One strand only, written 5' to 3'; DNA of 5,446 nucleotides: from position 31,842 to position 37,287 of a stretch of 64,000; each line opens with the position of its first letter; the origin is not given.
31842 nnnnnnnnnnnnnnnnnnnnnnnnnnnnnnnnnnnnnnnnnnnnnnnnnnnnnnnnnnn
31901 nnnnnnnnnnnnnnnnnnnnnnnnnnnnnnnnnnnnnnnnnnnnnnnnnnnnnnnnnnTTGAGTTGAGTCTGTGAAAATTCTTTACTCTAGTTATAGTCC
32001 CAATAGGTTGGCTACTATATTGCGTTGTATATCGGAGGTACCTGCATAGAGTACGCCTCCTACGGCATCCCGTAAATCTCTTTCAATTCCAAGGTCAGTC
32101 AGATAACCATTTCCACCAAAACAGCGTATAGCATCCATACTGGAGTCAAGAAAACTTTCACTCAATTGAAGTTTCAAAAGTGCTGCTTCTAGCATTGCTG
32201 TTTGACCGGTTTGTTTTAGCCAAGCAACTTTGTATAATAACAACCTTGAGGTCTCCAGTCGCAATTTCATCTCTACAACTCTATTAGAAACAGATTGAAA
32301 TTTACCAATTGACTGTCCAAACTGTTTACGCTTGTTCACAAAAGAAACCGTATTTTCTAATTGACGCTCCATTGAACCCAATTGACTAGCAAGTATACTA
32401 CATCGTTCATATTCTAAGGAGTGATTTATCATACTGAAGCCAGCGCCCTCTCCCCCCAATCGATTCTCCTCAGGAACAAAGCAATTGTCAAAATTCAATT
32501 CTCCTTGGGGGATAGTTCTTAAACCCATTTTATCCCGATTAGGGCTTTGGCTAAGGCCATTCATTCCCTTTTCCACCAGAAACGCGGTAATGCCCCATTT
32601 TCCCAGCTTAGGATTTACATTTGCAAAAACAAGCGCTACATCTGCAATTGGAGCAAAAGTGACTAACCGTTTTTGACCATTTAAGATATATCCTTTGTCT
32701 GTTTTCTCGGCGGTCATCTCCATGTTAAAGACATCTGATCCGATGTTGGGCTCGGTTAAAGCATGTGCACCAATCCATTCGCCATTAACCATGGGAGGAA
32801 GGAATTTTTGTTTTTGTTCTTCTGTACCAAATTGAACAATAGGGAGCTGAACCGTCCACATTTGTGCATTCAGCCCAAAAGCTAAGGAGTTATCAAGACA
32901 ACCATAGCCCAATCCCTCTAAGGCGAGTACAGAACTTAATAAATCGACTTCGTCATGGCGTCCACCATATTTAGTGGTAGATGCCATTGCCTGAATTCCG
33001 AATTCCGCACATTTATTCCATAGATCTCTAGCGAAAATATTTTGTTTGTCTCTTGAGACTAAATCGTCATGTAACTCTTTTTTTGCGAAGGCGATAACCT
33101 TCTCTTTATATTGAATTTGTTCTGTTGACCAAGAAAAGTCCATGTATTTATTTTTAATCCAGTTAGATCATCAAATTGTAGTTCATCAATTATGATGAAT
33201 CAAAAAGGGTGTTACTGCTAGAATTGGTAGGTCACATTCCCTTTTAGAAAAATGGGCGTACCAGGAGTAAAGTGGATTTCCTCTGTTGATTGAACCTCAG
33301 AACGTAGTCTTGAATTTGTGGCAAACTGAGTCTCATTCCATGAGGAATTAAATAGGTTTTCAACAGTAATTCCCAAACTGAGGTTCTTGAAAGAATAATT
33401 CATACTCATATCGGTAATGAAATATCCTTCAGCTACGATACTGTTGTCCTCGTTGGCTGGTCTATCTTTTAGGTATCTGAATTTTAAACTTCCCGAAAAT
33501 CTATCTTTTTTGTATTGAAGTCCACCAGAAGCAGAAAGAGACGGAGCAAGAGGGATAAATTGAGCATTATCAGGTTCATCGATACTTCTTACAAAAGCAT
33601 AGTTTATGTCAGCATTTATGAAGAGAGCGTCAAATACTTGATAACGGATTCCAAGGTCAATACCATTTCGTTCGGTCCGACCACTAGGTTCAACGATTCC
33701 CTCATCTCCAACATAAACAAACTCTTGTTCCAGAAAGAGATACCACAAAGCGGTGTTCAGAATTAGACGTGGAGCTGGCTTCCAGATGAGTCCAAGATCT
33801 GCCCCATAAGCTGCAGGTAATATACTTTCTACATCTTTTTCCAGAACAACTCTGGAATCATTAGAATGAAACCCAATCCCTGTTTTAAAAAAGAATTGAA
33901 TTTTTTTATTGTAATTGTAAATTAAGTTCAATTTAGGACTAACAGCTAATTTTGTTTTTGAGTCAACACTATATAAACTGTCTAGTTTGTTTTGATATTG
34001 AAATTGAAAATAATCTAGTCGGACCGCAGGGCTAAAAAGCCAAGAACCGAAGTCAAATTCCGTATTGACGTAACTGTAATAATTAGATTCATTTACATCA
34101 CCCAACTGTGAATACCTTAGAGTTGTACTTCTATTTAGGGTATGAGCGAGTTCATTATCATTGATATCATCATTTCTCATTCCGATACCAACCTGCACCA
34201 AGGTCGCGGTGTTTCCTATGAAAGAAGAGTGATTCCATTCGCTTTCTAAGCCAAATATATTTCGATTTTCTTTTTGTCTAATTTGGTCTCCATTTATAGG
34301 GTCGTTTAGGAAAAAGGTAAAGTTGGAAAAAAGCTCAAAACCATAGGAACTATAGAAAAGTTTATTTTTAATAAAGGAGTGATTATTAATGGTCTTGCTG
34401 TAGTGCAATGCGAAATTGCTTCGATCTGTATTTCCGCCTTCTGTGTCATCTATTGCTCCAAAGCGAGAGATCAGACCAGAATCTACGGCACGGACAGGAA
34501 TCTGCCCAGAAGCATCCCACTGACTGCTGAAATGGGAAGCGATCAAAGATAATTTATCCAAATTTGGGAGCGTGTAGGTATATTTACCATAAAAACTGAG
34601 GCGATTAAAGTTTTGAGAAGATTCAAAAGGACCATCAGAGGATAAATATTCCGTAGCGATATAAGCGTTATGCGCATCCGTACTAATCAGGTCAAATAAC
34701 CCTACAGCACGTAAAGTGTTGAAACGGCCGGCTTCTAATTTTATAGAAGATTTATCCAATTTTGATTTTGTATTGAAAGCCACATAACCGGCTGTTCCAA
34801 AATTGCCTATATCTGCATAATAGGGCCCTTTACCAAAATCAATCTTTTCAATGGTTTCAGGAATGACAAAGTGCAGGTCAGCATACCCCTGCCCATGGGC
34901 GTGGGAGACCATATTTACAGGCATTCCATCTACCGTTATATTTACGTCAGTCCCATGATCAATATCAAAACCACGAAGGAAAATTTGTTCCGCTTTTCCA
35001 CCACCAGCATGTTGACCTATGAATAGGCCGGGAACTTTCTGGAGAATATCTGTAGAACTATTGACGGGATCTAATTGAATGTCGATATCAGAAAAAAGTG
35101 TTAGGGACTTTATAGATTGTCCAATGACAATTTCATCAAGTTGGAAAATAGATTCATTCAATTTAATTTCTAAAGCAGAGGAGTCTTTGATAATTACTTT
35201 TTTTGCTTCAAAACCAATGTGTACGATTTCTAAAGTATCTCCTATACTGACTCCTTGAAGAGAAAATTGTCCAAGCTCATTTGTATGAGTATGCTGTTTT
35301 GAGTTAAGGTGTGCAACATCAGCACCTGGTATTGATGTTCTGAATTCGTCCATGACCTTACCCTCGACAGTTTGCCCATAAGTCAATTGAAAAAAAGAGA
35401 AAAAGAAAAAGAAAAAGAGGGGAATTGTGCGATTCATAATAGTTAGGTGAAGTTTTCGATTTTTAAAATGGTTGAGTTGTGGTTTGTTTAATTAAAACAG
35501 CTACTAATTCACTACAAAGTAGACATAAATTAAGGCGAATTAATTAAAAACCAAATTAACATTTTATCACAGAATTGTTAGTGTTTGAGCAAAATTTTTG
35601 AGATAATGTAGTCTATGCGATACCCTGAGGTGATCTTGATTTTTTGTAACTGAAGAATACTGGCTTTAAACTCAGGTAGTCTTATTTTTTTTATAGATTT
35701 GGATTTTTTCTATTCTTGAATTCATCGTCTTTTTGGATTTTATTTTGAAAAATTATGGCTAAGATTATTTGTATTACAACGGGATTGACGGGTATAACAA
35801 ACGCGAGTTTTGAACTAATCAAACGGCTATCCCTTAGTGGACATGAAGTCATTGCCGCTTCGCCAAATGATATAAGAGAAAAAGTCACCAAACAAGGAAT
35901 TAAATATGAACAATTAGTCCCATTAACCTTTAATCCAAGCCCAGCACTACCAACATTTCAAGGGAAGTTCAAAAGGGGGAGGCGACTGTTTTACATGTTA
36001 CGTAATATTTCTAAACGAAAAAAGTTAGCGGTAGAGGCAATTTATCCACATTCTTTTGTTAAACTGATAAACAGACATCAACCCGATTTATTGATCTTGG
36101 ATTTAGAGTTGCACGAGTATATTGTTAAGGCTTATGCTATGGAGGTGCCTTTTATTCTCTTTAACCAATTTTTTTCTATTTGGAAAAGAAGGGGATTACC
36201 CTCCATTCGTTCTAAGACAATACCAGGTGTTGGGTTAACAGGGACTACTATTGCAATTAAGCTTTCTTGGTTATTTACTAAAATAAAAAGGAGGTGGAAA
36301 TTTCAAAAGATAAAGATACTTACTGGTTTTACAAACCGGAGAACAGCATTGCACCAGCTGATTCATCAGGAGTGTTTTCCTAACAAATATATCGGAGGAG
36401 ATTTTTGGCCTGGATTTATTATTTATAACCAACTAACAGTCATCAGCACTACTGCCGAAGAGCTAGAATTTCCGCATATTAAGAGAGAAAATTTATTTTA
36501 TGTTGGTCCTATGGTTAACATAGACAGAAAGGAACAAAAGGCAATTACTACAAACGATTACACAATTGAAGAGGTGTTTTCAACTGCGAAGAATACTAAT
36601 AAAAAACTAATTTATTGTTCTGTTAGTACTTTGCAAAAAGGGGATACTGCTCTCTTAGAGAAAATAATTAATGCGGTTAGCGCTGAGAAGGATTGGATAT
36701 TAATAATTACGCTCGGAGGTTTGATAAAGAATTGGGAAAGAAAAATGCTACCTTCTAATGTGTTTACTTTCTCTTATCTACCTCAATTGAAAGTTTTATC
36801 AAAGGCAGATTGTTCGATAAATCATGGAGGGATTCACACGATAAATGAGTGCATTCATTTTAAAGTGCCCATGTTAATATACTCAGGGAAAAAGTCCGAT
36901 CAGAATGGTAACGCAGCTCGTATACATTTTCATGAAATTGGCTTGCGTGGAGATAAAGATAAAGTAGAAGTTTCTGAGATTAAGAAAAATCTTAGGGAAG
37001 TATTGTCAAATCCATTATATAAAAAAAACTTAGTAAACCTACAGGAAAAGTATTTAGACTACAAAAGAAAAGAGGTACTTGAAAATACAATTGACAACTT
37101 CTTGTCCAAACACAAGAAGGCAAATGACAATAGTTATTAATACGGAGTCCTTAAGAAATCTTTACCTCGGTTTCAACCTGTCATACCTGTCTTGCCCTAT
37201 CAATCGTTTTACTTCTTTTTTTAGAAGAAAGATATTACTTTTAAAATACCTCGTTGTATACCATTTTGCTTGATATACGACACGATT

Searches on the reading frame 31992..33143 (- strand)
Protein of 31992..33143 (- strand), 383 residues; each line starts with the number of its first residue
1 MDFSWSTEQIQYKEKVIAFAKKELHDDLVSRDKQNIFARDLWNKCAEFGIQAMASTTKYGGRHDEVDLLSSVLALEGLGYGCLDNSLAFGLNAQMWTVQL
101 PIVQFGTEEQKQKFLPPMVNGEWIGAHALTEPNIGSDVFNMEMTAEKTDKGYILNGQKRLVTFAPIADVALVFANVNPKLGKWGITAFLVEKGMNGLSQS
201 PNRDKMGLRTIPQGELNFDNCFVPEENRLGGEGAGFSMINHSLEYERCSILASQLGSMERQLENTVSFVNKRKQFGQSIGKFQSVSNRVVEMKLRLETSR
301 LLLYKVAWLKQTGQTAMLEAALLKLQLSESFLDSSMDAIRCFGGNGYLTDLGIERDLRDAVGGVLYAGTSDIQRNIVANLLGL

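Call 5: search_protein_families(library=pfam, proteins=[window:31992-33143:-], max_evalue=0.001)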
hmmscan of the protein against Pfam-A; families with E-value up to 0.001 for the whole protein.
window:31992-33143:- (383 aa): 5 families
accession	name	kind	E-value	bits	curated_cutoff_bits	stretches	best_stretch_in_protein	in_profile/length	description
PF00441.29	Acyl-CoA_dh_1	-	3.6e-35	121.8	22.4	1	233-379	1-147/150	Acyl-CoA dehydrogenase, C-terminal domain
PF02770.24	Acyl-CoA_dh_M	-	4.8e-25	88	33.3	1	126-221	1-97/97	Acyl-CoA dehydrogenase, middle domain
PF02771.21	Acyl-CoA_dh_N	-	2e-22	80.1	22.9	1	7-122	2-113/113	Acyl-CoA dehydrogenase, N-terminal domain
PF08028.16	Acyl-CoA_dh_2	-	4.5e-08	33.9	22.7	1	252-369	5-132/134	Acyl-CoA dehydrogenase, C-terminal domain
PF14749.11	Acyl-CoA_ox_N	-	0.00065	20.6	25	0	54-123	55-119/120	Acyl-coenzyme A oxidase N-terminal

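Call 13: search_protein_families(library=ncbifam, proteins=[window:31992-33143:-], max_evalue=0.001)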
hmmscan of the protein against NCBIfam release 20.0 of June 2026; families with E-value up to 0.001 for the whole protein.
window:31992-33143:- (383 aa): 22 families
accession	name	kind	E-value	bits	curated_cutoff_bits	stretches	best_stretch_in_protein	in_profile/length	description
NF053553.1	prodigi_MBC_PigA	equivalog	1.9e-119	399.2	500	1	1-383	1-381/381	prodigiosin MBC biosynthesis dehydrogenase PigA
NF045652.1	ProlPCPDhRedW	equivalog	2.2e-101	339.4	650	1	9-383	4-375/376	L-prolyl-[peptidyl-carrier protein] dehydrogenase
NF042972.1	AcrlCoAredClosAcrC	equivalog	1.6e-80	270.6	640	1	1-379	1-374/378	acryloyl-CoA reductase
NF045552.1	GlutCoADH_Des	equivalog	2.2e-63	214.8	470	1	1-378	1-376/387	glutaryl-CoA dehydrogenase Acd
NF058590.1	AcCoDHFadEBacil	equivalog_domain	4.1e-60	203.9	600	1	6-381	22-410/586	acyl-CoA dehydrogenase FadE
NF042439.1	SulpropCoADesulf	equivalog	5.1e-54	183.5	600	1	15-379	3-368/379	3-sulfinopropanoyl-CoA desulfinase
NF008997.0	PRK12341.1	equivalog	1.5e-51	175.6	537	1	1-373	1-368/382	acyl-CoA dehydrogenase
TIGR03207.1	cyc_hxne_CoA_dh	equivalog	8.9e-49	166.2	575.35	1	8-378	4-368/372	cyclohexanecarboxyl-CoA dehydrogenase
NF043006.1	CyhCrbnylCoADH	equivalog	1e-46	159.7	650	1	30-378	29-372/380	cyclohexane-1-carbonyl-CoA dehydrogenase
NF052270.1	Staph_DH_FadE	equivalog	7.8e-43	146.7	600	1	99-379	114-391/400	acyl-CoA dehydrogenase FadE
NF002885.1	PRK03354.1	equivalog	1e-35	123.5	540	1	1-371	1-363/378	crotonobetainyl-CoA dehydrogenase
NF007000.1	PRK09463.1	subfamily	2.4e-25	89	600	1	31-346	68-397/726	acyl-CoA dehydrogenase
TIGR03203.1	pimD_small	equivalog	2.8e-24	85.9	652.7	1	2-347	1-342/378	pimeloyl-CoA dehydrogenase small subunit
NF009586.0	PRK13026.1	subfamily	7.6e-20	70.8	608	1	102-311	171-400/777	acyl-CoA dehydrogenase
TIGR03204.1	pimC_large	equivalog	1.2e-19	70.5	623.85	1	42-299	46-294/395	pimeloyl-CoA dehydrogenase large subunit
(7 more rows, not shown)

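Call 54: search_solved_structures(query=window:31992-33140:-, max_evalue=1e-30)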
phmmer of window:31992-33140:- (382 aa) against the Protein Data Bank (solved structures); distinct sequences matched with E-value up to 1e-30: 66 (the best 60 are shown).
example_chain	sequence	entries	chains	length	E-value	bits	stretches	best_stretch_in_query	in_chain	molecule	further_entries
4irn_A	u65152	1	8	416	7.8e-128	430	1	1-382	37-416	Prolyl-ACP dehydrogenase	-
5zw0_A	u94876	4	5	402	2.2e-87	296.9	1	1-382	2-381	L-prolyl-[peptidyl-carrier protein] dehydrogenase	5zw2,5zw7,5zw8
6af6_A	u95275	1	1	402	1.5e-86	294.2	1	1-382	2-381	L-prolyl-[peptidyl-carrier protein] dehydrogenase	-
6cxt_B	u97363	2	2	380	1.1e-81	278.2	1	2-382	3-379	Butyryl-CoA dehydrogenase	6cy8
1buc_A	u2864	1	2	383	1.7e-69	238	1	8-376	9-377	BUTYRYL-COA DEHYDROGENASE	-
4l1f_A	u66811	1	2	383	6.7e-69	236.1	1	1-377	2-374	Acyl-CoA dehydrogenase domain protein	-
5ol2_C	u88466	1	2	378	6.7e-68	232.8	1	10-378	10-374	Acyl-CoA dehydrogenase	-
4kto_A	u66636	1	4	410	2e-67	231.2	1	15-377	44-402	isovaleryl-CoA dehydrogenase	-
4o5m_A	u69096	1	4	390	4.3e-67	230.2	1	11-377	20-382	Isovaleryl-CoA dehydrogenase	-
1ivh_A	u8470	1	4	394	2.8e-66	227.5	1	5-377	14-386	ISOVALERYL-COA DEHYDROGENASE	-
8sgr_A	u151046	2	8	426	3.7e-66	227.1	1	5-377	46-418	Isovaleryl-CoA dehydrogenase, mitochondrial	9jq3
9jq4_A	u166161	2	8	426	2.5e-65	224.3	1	5-377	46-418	Isovaleryl-CoA dehydrogenase, mitochondrial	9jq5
5lnx_A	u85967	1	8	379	4.2e-64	220.3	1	6-379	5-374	Acyl-CoA dehydrogenase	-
4u83_A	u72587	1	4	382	1.8e-60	208.4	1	8-378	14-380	Acyl-CoA dehydrogenase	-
1jqi_A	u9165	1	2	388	7e-60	206.4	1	16-378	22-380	short chain acyl-CoA dehydrogenase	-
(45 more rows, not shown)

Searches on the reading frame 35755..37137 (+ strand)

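Call 5: search_protein_families(library=pfam, proteins=[window:35755-37137:+], max_evalue=0.001)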
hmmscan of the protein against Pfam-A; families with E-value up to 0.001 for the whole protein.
window:35755-37137:+ (461 aa): 3 families
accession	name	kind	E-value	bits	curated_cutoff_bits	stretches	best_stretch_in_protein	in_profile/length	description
PF06722.18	EryCIII-like_C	-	2.6e-10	40.9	31.7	1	328-434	25-130/145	Erythromycin biosynthesis protein CIII-like, C-terminal domain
PF00201.24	UDPGT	-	6.2e-09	35.6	19.5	1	330-431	318-420/499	UDP-glucoronosyl and UDP-glucosyl transferase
PF04101.22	Glyco_tran_28_C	-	2.3e-06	28.2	22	1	334-424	54-148/166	Glycosyltransferase family 28 C-terminal domain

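Call 13: search_protein_families(library=ncbifam, proteins=[window:35755-37137:+], max_evalue=0.001)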
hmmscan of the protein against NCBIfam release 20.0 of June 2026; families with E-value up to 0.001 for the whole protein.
window:35755-37137:+ (461 aa): 4 families
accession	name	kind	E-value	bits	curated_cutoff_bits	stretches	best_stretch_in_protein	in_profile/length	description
TIGR01426.2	MGT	subfamily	2.9e-25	89.1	260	1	277-432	220-373/393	macrolide family glycosyltransferase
NF033129.1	macro_glyco_Mgt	subfamily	9.6e-16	57.7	700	1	283-432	226-374/393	macrolide-inactivating glycosyltransferase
TIGR04516.1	glycosyl_450act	subfamily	5.7e-10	38.8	440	1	293-433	260-397/418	activator-dependent family glycosyltransferase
NF000362.1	self_GT_OleI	exception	3e-09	36.5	700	1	311-427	282-397/424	OleI family self-immunity macrolide glycosyltransferase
